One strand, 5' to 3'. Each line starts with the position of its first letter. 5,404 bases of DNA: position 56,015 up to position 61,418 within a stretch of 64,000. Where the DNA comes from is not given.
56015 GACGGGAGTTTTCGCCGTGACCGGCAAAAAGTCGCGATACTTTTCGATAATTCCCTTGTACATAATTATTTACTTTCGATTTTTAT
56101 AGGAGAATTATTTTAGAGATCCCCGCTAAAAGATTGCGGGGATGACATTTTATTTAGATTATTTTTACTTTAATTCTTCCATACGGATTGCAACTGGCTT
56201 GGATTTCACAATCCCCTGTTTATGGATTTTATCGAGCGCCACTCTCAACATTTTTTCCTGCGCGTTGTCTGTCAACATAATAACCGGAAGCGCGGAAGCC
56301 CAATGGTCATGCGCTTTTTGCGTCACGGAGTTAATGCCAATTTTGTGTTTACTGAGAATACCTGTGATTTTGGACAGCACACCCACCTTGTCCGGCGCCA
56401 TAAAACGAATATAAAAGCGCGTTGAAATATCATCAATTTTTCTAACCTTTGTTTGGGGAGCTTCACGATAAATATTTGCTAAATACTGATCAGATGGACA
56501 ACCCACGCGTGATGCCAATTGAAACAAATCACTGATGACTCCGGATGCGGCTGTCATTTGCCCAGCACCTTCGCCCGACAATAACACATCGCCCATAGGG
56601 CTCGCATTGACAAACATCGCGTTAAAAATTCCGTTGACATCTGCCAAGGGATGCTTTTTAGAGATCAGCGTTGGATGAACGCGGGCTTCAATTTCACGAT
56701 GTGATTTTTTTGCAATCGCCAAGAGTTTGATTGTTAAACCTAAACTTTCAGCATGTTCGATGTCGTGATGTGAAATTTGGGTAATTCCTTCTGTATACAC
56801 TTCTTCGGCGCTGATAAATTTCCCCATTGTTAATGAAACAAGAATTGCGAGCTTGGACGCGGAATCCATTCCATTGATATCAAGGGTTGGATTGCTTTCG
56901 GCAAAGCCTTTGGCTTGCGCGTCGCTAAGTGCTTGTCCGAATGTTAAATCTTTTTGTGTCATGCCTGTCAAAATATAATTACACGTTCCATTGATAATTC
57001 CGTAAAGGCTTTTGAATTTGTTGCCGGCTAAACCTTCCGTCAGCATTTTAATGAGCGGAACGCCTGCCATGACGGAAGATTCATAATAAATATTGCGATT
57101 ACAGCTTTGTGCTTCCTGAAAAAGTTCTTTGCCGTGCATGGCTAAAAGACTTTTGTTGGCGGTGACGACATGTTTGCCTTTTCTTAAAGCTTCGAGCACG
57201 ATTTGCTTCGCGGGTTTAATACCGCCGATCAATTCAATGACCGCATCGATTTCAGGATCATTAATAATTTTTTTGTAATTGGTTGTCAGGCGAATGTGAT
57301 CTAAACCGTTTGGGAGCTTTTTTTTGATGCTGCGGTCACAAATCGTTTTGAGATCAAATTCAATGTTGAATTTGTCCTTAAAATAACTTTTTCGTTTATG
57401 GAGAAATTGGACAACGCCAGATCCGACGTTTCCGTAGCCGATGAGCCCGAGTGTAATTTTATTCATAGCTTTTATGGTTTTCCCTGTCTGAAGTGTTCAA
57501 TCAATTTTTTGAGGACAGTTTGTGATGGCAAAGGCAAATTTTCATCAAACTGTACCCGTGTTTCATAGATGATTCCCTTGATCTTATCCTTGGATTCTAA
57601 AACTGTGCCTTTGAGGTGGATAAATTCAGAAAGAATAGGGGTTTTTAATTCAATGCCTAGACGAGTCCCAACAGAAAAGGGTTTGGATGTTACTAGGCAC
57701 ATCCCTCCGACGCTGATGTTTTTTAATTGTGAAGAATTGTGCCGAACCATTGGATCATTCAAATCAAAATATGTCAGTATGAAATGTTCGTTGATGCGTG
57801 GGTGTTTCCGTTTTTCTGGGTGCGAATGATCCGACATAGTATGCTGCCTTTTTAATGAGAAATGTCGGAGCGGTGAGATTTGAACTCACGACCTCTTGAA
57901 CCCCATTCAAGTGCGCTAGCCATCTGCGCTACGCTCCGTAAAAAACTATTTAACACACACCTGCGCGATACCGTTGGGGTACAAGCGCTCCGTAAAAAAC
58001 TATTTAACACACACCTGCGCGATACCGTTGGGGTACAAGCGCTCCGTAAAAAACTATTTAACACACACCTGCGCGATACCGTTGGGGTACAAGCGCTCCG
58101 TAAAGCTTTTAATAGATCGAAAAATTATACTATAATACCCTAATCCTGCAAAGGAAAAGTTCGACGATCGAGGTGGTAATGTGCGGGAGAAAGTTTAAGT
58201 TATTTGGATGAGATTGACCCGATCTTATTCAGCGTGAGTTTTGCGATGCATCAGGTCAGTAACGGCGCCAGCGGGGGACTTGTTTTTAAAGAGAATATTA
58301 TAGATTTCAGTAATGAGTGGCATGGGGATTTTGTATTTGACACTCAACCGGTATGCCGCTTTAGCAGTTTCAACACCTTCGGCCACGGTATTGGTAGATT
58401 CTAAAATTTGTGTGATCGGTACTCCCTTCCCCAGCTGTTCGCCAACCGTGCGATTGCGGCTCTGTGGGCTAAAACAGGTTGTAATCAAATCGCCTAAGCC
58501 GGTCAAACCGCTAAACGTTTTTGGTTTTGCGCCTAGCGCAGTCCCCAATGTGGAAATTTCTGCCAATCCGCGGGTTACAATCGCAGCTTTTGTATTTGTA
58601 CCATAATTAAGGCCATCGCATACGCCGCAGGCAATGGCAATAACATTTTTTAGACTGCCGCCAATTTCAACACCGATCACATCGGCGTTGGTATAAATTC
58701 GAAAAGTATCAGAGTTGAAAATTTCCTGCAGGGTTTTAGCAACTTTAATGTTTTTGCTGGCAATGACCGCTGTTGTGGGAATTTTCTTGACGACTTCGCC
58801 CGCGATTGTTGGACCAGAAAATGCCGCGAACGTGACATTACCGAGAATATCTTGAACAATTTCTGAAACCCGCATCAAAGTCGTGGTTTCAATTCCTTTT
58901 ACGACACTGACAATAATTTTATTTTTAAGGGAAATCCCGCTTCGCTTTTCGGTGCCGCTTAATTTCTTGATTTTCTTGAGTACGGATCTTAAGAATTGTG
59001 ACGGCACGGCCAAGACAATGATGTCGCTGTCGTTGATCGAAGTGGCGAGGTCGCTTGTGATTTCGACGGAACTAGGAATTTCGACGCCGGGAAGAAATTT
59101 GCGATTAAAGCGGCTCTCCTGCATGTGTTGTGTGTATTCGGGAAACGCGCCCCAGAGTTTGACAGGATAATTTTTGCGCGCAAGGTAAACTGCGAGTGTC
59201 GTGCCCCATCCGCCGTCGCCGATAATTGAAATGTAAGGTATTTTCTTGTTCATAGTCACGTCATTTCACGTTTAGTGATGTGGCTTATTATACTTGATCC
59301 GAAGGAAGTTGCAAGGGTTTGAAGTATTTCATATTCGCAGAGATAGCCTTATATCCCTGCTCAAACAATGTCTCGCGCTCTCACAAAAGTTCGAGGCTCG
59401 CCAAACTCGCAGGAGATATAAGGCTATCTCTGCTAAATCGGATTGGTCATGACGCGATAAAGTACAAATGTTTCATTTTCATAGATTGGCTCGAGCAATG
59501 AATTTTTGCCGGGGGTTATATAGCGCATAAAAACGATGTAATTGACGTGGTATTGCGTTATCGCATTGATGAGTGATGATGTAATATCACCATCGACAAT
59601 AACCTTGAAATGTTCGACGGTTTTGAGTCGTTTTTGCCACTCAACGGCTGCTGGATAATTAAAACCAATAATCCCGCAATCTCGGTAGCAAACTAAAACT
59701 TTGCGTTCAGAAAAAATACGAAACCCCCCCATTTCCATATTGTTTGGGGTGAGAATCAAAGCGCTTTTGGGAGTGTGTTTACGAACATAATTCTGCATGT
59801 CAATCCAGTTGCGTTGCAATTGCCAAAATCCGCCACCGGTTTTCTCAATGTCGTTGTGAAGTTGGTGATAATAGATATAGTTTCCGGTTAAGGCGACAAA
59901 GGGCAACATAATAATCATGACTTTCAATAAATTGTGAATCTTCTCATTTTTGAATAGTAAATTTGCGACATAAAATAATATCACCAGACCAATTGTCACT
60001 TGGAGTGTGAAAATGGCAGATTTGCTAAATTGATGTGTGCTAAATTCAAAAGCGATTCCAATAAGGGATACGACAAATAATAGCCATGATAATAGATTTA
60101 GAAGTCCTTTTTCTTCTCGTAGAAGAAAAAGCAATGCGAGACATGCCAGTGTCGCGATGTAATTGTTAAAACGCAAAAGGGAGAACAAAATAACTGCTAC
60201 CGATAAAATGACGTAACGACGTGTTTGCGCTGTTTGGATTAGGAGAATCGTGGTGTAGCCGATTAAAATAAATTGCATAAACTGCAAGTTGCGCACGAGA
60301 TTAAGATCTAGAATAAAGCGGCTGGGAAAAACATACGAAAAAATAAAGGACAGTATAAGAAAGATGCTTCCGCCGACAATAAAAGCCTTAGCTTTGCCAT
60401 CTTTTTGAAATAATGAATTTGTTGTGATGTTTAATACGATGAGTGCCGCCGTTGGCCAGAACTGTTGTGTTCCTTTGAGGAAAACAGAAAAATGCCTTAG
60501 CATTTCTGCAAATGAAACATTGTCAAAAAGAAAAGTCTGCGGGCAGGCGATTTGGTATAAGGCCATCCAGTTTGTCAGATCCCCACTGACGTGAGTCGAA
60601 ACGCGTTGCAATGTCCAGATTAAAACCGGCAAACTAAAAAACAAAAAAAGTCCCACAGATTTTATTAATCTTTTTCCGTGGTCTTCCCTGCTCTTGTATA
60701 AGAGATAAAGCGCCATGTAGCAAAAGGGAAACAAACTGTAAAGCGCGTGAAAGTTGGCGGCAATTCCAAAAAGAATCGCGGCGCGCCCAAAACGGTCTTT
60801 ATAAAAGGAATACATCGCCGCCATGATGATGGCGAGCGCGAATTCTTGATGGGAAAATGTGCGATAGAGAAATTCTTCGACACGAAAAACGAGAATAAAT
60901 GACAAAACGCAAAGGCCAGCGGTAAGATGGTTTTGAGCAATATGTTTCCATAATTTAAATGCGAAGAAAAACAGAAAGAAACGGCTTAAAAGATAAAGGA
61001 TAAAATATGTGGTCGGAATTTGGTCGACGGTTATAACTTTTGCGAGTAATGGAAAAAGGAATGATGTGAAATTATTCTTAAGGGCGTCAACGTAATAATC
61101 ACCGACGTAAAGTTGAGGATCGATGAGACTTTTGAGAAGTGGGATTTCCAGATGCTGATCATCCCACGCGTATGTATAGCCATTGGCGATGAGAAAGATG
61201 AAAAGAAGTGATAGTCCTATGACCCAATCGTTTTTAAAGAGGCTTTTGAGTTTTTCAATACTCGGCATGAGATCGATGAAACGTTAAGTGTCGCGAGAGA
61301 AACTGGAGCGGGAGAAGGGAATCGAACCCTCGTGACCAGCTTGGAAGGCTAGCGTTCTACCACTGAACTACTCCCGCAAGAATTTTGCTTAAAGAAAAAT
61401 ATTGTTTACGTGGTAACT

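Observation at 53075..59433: Family C intergenic palindromes: conserved core, completely different terminal inverted repeats, each abutting a stop codon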

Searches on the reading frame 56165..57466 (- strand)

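Call 16: search_protein_families(library=pfam, proteins=[window:56165-57466:-])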
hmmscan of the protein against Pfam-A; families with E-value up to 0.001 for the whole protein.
window:56165-57466:- (433 aa): 5 families
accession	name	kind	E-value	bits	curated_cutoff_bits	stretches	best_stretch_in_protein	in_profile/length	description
PF00742.24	Homoserine_dh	-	3.7e-58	196.6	22.9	1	137-314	1-172/173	Homoserine dehydrogenase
PF03447.22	NAD_binding_3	-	1.3e-22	81.1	24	1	10-129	1-116/116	Homoserine dehydrogenase, NAD binding domain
PF01842.31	ACT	-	2.7e-07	30.7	27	1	352-416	2-63/66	ACT domain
PF01408.29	GFO_IDH_MocA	-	2.8e-05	25.2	24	1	5-101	2-90/120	Oxidoreductase family, NAD-binding Rossmann fold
PF22629.2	ACT_AHAS_ss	-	0.0008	20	27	0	357-407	5-56/67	AHAS small subunit-like ACT domain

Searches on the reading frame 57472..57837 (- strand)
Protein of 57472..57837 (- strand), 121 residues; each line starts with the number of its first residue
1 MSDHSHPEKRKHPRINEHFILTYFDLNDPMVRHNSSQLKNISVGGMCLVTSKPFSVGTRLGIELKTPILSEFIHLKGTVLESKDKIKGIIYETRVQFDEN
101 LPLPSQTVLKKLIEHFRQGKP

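Call 16: search_protein_families(library=pfam, proteins=[window:57472-57837:-])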
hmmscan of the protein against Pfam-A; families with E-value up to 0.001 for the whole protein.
window:57472-57837:- (121 aa): 1 family
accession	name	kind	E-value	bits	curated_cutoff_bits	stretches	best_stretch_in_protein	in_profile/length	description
PF07238.19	PilZ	-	8.9e-10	39.3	22.5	1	8-114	1-101/102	PilZ domain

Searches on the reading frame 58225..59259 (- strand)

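Call 16: search_protein_families(library=pfam, proteins=[window:58225-59259:-])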
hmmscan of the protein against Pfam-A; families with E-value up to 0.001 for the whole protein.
window:58225-59259:- (344 aa): 5 families
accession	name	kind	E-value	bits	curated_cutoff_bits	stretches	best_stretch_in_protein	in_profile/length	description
PF07479.19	NAD_Gly3P_dh_C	-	1.6e-57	194.1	25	1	193-333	1-141/142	NAD-dependent glycerol-3-phosphate dehydrogenase C-terminus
PF01210.29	NAD_Gly3P_dh_N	-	1.1e-44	152.6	23.1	1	10-173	2-157/158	NAD-dependent glycerol-3-phosphate dehydrogenase N-terminus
PF20618.3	GPD_NAD_C_bact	-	6.6e-20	71.9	27.6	1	253-319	1-66/66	Bacterial GPD, NAD-dependent C-terminal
PF02558.23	ApbA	-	1e-06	28.9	22.2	1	10-104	1-93/150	Ketopantoate reductase PanE/ApbA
PF03807.23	F420_oxidored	-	1.8e-05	25.7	21.6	1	10-100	2-82/94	NADP oxidoreductase coenzyme F420-dependent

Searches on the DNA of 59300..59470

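Call 54: search_rna_families(source=window, start=59300, end=59470, threshold=evalue, max_evalue=10)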
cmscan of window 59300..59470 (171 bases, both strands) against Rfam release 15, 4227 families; matches with E-value up to 10: 2.
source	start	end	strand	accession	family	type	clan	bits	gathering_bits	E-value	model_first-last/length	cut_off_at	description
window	59337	59440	+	RF00739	MIR476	Gene; miRNA;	-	19.7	80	0.22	1-92/92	no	MIR476 microRNA precursor family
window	59308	59334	+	RF01346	CRISPR-DR36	Gene; CRISPR;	-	16.1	38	0.2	1-36/36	no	CRISPR RNA direct repeat element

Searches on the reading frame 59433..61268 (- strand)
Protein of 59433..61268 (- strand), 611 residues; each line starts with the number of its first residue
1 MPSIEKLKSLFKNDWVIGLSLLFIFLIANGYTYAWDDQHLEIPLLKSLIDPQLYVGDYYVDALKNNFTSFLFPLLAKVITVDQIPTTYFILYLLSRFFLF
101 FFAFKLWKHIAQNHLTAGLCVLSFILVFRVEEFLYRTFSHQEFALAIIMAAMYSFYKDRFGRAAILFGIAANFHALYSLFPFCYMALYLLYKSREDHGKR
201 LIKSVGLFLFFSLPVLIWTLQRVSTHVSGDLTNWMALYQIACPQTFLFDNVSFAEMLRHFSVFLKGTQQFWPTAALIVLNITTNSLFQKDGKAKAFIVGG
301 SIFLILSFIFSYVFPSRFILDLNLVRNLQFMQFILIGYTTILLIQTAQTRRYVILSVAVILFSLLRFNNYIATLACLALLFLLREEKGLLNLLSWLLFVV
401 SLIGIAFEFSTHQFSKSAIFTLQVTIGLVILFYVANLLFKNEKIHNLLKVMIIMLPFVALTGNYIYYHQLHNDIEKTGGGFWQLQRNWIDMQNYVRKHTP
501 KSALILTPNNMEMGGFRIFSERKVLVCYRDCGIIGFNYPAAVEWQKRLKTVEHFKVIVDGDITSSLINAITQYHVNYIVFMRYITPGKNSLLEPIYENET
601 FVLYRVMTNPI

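Call 16: search_protein_families(library=pfam, proteins=[window:59433-61268:-])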
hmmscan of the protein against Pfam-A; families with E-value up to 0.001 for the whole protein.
window:59433-61268:- (611 aa): 1 family
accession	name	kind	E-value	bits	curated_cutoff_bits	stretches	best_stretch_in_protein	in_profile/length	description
PF20604.3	DUF6798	-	7.9e-12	45.2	26.9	1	487-550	2-60/61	Domain of unknown function (DUF6798)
